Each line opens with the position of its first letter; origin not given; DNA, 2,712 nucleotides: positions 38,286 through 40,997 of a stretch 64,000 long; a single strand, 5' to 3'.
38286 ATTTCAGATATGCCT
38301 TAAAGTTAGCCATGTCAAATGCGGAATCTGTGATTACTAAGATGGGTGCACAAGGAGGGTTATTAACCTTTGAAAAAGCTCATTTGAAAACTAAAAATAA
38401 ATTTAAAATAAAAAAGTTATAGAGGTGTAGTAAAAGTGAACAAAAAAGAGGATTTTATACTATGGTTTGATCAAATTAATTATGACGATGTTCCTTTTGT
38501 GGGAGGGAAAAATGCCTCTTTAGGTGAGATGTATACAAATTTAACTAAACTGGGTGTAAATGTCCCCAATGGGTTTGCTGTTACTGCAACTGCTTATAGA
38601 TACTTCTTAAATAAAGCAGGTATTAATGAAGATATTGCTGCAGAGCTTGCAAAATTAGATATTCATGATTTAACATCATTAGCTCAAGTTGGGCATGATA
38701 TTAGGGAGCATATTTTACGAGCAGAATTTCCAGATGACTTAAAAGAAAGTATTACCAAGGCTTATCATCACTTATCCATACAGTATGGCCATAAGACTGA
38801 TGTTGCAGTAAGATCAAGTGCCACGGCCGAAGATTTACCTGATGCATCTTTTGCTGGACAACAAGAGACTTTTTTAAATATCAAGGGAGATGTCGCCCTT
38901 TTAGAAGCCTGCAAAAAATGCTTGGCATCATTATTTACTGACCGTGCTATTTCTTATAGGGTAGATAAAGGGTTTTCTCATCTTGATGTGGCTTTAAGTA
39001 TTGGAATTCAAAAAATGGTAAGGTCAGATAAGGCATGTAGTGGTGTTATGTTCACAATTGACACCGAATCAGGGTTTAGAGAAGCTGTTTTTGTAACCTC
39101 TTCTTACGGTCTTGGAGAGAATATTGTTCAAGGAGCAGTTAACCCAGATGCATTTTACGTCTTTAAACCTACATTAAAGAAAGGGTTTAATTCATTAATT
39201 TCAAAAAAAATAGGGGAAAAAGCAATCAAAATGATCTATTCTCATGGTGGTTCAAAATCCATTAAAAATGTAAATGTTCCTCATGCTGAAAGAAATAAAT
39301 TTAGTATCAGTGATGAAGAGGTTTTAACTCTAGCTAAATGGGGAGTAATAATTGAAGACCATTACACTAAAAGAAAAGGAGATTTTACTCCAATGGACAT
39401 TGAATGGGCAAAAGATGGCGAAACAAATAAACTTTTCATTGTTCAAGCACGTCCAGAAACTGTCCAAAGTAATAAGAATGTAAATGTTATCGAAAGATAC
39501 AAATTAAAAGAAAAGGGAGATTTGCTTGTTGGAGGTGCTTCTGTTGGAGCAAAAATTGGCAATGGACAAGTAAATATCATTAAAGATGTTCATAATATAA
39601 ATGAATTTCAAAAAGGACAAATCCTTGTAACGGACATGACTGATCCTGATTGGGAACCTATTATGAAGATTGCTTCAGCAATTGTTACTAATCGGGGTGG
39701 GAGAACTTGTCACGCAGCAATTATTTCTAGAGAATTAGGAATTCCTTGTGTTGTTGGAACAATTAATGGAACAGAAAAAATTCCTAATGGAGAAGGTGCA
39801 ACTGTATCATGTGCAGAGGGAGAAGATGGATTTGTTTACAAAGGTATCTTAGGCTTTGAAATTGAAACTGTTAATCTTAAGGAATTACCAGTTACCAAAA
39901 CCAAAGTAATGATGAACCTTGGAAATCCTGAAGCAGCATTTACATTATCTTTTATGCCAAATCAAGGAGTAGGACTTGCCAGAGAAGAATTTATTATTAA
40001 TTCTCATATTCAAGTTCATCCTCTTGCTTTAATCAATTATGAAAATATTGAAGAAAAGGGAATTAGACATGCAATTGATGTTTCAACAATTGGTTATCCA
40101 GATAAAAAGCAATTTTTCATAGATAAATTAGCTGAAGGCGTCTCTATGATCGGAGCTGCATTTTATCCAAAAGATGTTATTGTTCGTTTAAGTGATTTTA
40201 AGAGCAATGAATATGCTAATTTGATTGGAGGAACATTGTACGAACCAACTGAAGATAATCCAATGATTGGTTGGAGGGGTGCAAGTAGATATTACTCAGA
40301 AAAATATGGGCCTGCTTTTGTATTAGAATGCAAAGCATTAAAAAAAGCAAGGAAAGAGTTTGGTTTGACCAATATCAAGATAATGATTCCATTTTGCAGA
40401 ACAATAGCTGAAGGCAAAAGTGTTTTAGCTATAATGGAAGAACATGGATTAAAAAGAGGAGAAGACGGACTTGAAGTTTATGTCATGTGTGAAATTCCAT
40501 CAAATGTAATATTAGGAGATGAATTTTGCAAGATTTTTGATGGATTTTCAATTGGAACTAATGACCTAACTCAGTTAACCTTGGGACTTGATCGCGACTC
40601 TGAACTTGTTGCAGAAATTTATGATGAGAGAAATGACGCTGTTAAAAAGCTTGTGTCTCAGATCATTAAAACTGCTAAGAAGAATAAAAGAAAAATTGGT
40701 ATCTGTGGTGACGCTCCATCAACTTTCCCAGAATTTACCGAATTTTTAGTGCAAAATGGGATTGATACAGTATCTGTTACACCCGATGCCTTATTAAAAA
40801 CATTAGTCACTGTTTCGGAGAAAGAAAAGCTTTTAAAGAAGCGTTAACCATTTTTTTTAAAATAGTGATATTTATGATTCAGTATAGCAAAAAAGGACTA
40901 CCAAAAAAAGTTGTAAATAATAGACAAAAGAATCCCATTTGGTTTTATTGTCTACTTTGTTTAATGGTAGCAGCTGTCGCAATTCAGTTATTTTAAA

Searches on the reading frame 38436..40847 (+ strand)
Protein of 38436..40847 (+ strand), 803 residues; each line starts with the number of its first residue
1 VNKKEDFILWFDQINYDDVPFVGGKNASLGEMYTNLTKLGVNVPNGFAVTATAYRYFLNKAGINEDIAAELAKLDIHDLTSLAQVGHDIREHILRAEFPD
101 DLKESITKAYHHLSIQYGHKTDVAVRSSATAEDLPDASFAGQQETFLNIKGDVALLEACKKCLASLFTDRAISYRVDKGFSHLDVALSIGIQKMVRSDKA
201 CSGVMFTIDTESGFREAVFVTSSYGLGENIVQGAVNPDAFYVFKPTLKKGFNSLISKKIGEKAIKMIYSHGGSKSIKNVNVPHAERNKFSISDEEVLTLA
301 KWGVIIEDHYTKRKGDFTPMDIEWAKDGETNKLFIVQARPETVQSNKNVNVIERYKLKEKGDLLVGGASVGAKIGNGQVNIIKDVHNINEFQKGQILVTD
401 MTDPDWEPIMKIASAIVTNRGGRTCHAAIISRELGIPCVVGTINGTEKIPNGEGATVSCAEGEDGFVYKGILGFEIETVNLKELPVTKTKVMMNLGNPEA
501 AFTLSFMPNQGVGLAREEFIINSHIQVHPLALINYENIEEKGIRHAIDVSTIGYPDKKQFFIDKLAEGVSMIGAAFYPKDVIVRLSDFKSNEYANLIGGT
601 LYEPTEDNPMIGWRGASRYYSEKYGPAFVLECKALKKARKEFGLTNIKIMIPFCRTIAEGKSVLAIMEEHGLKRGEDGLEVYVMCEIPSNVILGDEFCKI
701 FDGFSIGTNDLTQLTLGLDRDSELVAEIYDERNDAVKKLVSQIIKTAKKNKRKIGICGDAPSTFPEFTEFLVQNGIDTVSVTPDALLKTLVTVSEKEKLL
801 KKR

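Call 47: search_protein_families(library=pfam, proteins=[window:38436-40847:+], max_evalue=0.00001)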
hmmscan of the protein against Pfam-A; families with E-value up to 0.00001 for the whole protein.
window:38436-40847:+ (803 aa): 3 families
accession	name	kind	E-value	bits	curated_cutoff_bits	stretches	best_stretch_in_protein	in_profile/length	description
PF01326.24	PPDK_N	-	1.6e-123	412.6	27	1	20-354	2-323/328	Pyruvate phosphate dikinase, AMP/ATP-binding domain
PF02896.24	PEP-utilizers_C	-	1.9e-61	208.2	22.8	1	484-790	15-285/293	PEP-utilising enzyme, PEP-binding domain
PF00391.29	PEP-utilizers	-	2.9e-24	84.9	23.1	1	391-462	1-72/72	PEP-utilising enzyme, mobile domain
